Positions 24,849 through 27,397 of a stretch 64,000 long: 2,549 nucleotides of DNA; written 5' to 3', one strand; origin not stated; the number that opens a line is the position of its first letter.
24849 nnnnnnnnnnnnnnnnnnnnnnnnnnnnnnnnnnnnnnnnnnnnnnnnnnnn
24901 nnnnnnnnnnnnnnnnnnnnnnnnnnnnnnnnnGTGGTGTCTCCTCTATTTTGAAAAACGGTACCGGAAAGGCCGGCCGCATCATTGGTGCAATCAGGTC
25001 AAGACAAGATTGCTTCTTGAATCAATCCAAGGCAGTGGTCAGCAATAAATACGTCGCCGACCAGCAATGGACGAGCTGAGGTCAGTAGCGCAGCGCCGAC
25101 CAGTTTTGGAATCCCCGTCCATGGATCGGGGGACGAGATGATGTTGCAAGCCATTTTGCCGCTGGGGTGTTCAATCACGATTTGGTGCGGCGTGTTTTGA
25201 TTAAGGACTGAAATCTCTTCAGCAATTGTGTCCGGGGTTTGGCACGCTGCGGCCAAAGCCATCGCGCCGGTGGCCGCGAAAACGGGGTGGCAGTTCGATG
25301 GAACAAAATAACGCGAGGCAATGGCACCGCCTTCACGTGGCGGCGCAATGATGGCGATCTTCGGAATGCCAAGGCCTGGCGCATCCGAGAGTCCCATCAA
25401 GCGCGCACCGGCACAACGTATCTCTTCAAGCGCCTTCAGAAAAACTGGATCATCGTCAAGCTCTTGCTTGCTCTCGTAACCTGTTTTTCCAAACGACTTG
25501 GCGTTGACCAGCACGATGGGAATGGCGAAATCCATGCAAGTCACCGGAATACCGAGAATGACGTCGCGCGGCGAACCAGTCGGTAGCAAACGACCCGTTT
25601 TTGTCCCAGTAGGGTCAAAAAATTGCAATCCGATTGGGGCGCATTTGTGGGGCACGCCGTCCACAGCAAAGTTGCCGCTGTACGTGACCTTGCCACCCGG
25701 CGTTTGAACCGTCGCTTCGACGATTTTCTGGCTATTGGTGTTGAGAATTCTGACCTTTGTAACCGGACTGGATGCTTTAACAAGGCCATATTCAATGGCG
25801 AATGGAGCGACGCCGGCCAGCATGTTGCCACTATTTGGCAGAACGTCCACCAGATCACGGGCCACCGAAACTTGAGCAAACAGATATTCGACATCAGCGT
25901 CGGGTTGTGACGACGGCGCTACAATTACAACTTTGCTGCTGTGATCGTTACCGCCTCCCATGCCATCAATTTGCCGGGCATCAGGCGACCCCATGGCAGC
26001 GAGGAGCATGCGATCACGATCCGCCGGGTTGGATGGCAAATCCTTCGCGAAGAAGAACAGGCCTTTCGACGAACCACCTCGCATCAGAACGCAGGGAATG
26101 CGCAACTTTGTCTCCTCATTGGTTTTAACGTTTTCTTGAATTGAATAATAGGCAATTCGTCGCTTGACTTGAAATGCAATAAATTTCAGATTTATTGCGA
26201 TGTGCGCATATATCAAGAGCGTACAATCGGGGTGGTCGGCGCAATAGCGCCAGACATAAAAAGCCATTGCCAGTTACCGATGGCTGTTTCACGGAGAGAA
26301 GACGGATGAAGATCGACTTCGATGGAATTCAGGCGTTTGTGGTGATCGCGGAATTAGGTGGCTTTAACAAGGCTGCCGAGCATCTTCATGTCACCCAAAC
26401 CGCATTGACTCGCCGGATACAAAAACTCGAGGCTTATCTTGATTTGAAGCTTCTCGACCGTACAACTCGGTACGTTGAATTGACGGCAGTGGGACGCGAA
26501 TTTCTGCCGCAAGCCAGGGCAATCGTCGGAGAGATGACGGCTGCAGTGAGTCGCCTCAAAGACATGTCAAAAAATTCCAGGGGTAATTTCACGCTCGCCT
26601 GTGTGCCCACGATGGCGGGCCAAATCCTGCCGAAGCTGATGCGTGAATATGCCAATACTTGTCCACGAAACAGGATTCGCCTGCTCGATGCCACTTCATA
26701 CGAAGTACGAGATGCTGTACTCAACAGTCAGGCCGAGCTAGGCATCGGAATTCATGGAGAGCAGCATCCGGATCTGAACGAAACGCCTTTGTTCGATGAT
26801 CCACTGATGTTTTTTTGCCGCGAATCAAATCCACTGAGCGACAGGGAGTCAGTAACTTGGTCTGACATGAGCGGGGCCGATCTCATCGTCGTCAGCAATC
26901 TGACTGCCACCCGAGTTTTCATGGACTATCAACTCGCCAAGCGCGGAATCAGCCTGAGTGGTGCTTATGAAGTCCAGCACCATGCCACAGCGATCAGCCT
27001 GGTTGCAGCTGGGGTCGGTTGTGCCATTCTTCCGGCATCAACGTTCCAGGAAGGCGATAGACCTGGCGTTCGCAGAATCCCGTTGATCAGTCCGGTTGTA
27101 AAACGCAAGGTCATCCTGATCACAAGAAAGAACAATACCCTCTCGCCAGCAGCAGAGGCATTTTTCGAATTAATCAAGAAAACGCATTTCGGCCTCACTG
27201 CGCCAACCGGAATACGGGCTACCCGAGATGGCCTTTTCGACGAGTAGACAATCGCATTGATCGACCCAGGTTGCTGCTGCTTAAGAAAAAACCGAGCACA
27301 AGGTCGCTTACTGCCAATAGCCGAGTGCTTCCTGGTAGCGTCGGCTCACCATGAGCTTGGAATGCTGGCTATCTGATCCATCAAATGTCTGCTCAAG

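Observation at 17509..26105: Candidate bacterial aconitate -> itaconate -> citramalyl-CoA catabolic operon (PrpF + Tad1-like lyase + Ict/Ich/Ccl + TRAP)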

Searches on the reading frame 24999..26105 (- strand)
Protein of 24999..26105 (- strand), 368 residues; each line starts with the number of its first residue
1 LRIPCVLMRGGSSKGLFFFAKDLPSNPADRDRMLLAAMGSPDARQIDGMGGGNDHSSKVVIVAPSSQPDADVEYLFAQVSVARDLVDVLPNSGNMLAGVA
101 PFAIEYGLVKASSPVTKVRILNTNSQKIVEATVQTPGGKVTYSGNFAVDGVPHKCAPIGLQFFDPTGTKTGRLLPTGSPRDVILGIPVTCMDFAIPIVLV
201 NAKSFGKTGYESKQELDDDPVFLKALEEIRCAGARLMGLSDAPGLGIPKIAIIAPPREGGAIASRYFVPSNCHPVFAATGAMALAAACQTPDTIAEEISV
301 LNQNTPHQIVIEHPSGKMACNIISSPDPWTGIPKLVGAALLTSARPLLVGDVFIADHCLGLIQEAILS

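Call 3: search_protein_families(library=ncbifam, proteins=[window:24999-26105:-], max_evalue=0.00001)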
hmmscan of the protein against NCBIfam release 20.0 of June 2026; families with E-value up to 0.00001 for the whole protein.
window:24999-26105:- (368 aa): 2 families
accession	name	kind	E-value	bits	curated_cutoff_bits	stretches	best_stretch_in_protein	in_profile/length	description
NF033377.1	OMA_tautomer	equivalog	3.4e-130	434.1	440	1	8-354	1-348/349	4-oxalomesaconate tautomerase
TIGR02334.1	prpF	equivalog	1.7e-57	195.1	440.55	1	1-317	4-350/390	2-methylaconitate cis-trans isomerase PrpF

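Call 4: search_protein_families(library=pfam, proteins=[window:24999-26105:-], max_evalue=0.00001)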
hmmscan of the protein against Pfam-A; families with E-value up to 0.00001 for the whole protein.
window:24999-26105:- (368 aa): 1 family
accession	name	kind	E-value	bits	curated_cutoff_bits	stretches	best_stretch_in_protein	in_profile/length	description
PF04303.18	PrpF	-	1.6e-103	346.9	27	1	1-354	2-370/371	PrpF protein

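Call 20: search_solved_structures(query=window:24999-26105:-, max_evalue=0.00001, show_alignments=1)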
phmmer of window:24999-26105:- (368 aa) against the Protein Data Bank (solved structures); distinct sequences matched with E-value up to 0.00001: 8.
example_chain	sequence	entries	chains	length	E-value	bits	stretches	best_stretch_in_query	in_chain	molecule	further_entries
6otv_A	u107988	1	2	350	1.3e-96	327.2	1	2-353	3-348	Putative isomerase YbhH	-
6p3k_A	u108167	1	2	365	6e-94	318.4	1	3-357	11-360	(4E)-oxalomesaconate Delta-isomerase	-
6p3j_A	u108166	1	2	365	2.9e-93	316.2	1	3-357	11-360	(4E)-oxalomesaconate Delta-isomerase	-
6p3h_A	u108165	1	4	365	2.1e-92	313.4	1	3-357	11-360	(4E)-oxalomesaconate Delta-isomerase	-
3g7k_A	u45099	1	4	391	1.8e-60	208.3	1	1-355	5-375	3-methylitaconate isomerase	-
2h9f_A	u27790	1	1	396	2.5e-50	174.9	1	1-350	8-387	Hypothetical protein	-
2pvz_A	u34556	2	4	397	1.5e-45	159.2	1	2-351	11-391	PrpF methylaconitate isomerase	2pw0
5k87_A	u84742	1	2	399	5.4e-45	157.4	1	2-351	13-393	2-methyl-aconitate isomerase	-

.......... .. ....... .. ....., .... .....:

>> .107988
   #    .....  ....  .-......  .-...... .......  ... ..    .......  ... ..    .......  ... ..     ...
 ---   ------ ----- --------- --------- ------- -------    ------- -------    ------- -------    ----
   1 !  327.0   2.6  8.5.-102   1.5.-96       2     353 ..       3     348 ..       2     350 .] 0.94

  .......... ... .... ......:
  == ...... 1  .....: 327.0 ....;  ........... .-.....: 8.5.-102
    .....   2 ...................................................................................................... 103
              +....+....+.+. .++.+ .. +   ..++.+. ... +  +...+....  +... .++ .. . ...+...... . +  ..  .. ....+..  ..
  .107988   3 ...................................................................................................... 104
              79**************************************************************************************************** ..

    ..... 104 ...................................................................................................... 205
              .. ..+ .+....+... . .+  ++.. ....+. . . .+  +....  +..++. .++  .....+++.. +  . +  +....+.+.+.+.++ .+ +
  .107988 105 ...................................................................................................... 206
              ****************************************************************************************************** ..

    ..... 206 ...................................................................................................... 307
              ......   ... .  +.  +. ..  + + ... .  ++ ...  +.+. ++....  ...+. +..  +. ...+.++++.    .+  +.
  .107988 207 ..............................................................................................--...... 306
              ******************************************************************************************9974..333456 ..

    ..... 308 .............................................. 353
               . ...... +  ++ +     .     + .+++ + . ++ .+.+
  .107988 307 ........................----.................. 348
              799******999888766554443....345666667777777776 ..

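Call 71: find_homologous_proteins(query=window:24999-26105:-, max_evalue=1e-30)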
Query window:24999-26105:- (368 aa): 5952 proteins with E <= 1e-30 among 8000 candidates; the best 120 are listed.
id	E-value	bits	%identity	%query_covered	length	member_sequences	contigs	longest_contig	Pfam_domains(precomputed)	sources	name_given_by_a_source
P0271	9.2e-235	797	96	100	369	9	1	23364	PF04303.19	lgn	-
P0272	5.7e-213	725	89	98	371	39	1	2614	PF04303.19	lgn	-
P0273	2.6e-205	700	86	98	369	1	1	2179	PF04303.19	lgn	-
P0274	2.8e-205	700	86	98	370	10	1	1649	PF04303.19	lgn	-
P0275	4.2e-205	699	86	98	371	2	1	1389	PF04303.19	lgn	-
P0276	4.3e-203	692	84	98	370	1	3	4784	PF04303.19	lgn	-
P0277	2.7e-199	680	83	98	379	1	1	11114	PF04303.19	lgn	-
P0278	3.3e-199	680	82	98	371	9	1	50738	PF04303.19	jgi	-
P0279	5.1e-199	679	85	96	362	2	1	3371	PF04303.19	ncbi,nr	ncbi:MAG: 4-oxalomesaconate tautomerase [Rhodocyclaceae bacterium]|nr:4-oxalomesaconate tautomerase 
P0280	2.7e-198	677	83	98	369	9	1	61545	PF04303.19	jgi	-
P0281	4.6e-198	676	80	100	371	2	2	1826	PF04303.19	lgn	-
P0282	2.2e-196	670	81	98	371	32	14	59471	PF04303.19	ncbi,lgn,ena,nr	ncbi:MAG: hypothetical protein FD131_4115 [Rhodocyclaceae bacterium]|nr:MAG: hypothetical protein FD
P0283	3.8e-196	670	82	98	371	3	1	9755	PF04303.19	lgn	-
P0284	9.8e-196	668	84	98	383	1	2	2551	PF04303.19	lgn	-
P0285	2.0e-195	667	81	98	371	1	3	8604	PF04303.19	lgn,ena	-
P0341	7.0e-139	481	65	96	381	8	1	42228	PF04303.19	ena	-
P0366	1.8e-123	430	57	96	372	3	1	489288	PF04303.19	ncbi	-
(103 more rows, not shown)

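Call 73: find_encoding_contigs(protein=P0366, flank=10000, max_places=2)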
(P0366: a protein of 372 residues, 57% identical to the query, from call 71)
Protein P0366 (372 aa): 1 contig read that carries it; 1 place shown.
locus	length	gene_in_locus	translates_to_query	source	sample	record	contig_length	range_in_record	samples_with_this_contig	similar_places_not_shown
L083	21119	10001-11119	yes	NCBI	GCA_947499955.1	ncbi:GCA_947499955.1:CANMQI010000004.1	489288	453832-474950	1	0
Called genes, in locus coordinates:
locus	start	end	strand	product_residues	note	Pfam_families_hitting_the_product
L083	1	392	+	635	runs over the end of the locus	PF00294:PfkB, PF09863:DUF2090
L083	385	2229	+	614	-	PF02776:TPP_enzyme_N, PF00205:TPP_enzyme_M, PF02775:TPP_enzyme_C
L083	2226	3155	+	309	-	PF01261:AP_endonuc_2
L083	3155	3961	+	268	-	PF04962:KduI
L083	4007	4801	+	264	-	PF01261:AP_endonuc_2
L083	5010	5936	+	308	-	PF00532:Peripla_BP_1, PF13407:Peripla_BP_4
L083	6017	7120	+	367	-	PF02653:BPD_transp_2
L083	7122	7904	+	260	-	PF00005:ABC_tran, PF13304:AAA_21 (faint)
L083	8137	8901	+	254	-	PF02810:SEC-C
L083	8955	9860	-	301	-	PF00126:HTH_1, PF03466:LysR_substrate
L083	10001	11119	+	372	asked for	PF04303:PrpF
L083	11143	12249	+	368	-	PF03401:TctC (weak)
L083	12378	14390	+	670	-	PF01970:TctA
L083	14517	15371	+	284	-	PF13452:FAS1_DH_region, PF27832:Htd2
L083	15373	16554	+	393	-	PF02515:CoA_transf_3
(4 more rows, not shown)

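Call 74: find_encoding_contigs(protein=P0341, flank=10000, max_places=2)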
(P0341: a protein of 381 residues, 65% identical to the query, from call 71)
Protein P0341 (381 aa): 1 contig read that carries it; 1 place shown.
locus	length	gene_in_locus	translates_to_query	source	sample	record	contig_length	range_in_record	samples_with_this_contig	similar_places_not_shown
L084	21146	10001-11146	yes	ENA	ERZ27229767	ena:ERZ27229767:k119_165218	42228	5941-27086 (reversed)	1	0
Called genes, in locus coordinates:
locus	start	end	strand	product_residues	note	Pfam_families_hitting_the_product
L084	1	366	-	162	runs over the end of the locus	PF04073:tRNA_edit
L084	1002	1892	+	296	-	-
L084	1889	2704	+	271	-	-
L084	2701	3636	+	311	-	PF00924:MS_channel_2nd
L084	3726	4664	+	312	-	PF12773:DZR, PF13240:Zn_Ribbon_1 (faint), PF13248:Zn_ribbon_3 (faint), PF24463:DUF7577 (faint)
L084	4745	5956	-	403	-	PF07690:MFS_1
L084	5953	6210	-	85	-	PF09828:ChrB_C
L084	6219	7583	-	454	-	PF02417:Chromate_transp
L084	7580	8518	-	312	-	PF20229:ChrB_N, PF09828:ChrB_C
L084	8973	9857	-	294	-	PF00126:HTH_1, PF03466:LysR_substrate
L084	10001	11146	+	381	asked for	PF04303:PrpF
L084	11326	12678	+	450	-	PF00375:SDF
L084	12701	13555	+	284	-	PF13452:FAS1_DH_region, PF27832:Htd2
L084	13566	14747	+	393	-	PF02515:CoA_transf_3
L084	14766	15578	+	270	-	PF03328:HpcH_HpaI, PF15617:C-C_Bond_Lyase (weak)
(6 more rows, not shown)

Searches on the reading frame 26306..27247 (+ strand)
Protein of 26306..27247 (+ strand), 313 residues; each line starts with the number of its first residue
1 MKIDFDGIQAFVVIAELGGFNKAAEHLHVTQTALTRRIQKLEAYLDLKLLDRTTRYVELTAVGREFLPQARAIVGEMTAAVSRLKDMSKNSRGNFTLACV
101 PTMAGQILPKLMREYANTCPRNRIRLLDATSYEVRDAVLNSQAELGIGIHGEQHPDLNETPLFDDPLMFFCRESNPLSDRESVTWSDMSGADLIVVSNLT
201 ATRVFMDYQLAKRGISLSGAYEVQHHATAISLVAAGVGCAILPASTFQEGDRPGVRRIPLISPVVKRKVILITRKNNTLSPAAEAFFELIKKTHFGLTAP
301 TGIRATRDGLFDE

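Call 27: search_protein_families(library=ncbifam, proteins=[window:26306-27247:+], max_evalue=0.00001)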
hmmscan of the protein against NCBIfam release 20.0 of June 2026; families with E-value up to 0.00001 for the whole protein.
window:26306-27247:+ (313 aa): 51 families (the best 25 are shown)
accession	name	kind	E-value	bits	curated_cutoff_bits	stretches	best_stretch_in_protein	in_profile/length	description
NF052633.1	LysR_TF_PsrA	exception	1.3e-57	195.1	540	1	2-290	4-292/297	L-proline-binding transcription factor PsrA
NF008416.0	PRK11242.1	equivalog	2.1e-48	165.2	277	1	8-293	6-290/300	transcriptional regulator CynR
NF040786.1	LysR_Sec_metab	equivalog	1.2e-41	142.6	250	1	4-292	2-296/298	selenium metabolism-associated LysR family transcriptional regulator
NF053705.1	TransRegGltCGpos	equivalog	3.4e-40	138.1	350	1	8-294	6-293/300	glutamate biosynthesis transcriptional regulator GltC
NF045775.1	acetoin_reg_AlsR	exception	4e-36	125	430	1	8-248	6-248/290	acetoin biosynthesis transcriptional regulator AlsR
NF047520.1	trans_act_CidR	equivalog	2.5e-35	122.1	415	1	4-293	2-291/292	cidABC operon transcriptional activator CidR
TIGR03339.1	phn_lysR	subfamily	4.3e-33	114.8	341.1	1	8-290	2-279/279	aminoethylphosphonate catabolism associated LysR family transcriptional regulator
NF007385.0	PRK09906.1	equivalog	6.4e-30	104.3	356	1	9-293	7-290/296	DNA-binding transcriptional regulator HcaR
NF008722.0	PRK11716.1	equivalog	2.4e-29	102.3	246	1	4-292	2-292/293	HTH-type transcriptional activator IlvY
NF008361.0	PRK11151.1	equivalog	1.9e-28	99.6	329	1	10-292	8-291/305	DNA-binding transcriptional regulator OxyR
NF047711.1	PutUtilRegPtrR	equivalog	1.3e-27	96.6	400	1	4-290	2-282/283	putrescine utilization regulator PtrR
NF040889.1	trans_reg_YeiE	equivalog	1.6e-27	96.5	480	1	1-289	1-285/288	DNA-binding transcriptional regulator YeiE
NF058504.1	TransRegCcpCBac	equivalog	6e-27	94.8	400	1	7-292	5-286/287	transcriptional regulator CcpC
TIGR02424.1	TF_pcaQ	equivalog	1.3e-26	93.2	303.8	1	2-291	2-295/300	pca operon transcription factor PcaQ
NF007439.0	PRK09986.1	equivalog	4.2e-26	92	290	1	3-265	7-271/296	LysR family transcriptional regulator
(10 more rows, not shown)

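Call 28: search_protein_families(library=pfam, proteins=[window:26306-27247:+], max_evalue=0.00001)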
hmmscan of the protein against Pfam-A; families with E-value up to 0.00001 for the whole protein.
window:26306-27247:+ (313 aa): 2 families
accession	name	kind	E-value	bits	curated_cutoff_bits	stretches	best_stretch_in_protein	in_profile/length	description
PF03466.25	LysR_substrate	-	6.1e-44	150.3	28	1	91-292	4-206/209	LysR substrate binding domain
PF00126.33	HTH_1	-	5.7e-20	71.5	26.6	1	7-64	3-60/60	Bacterial regulatory helix-turn-helix protein, lysR family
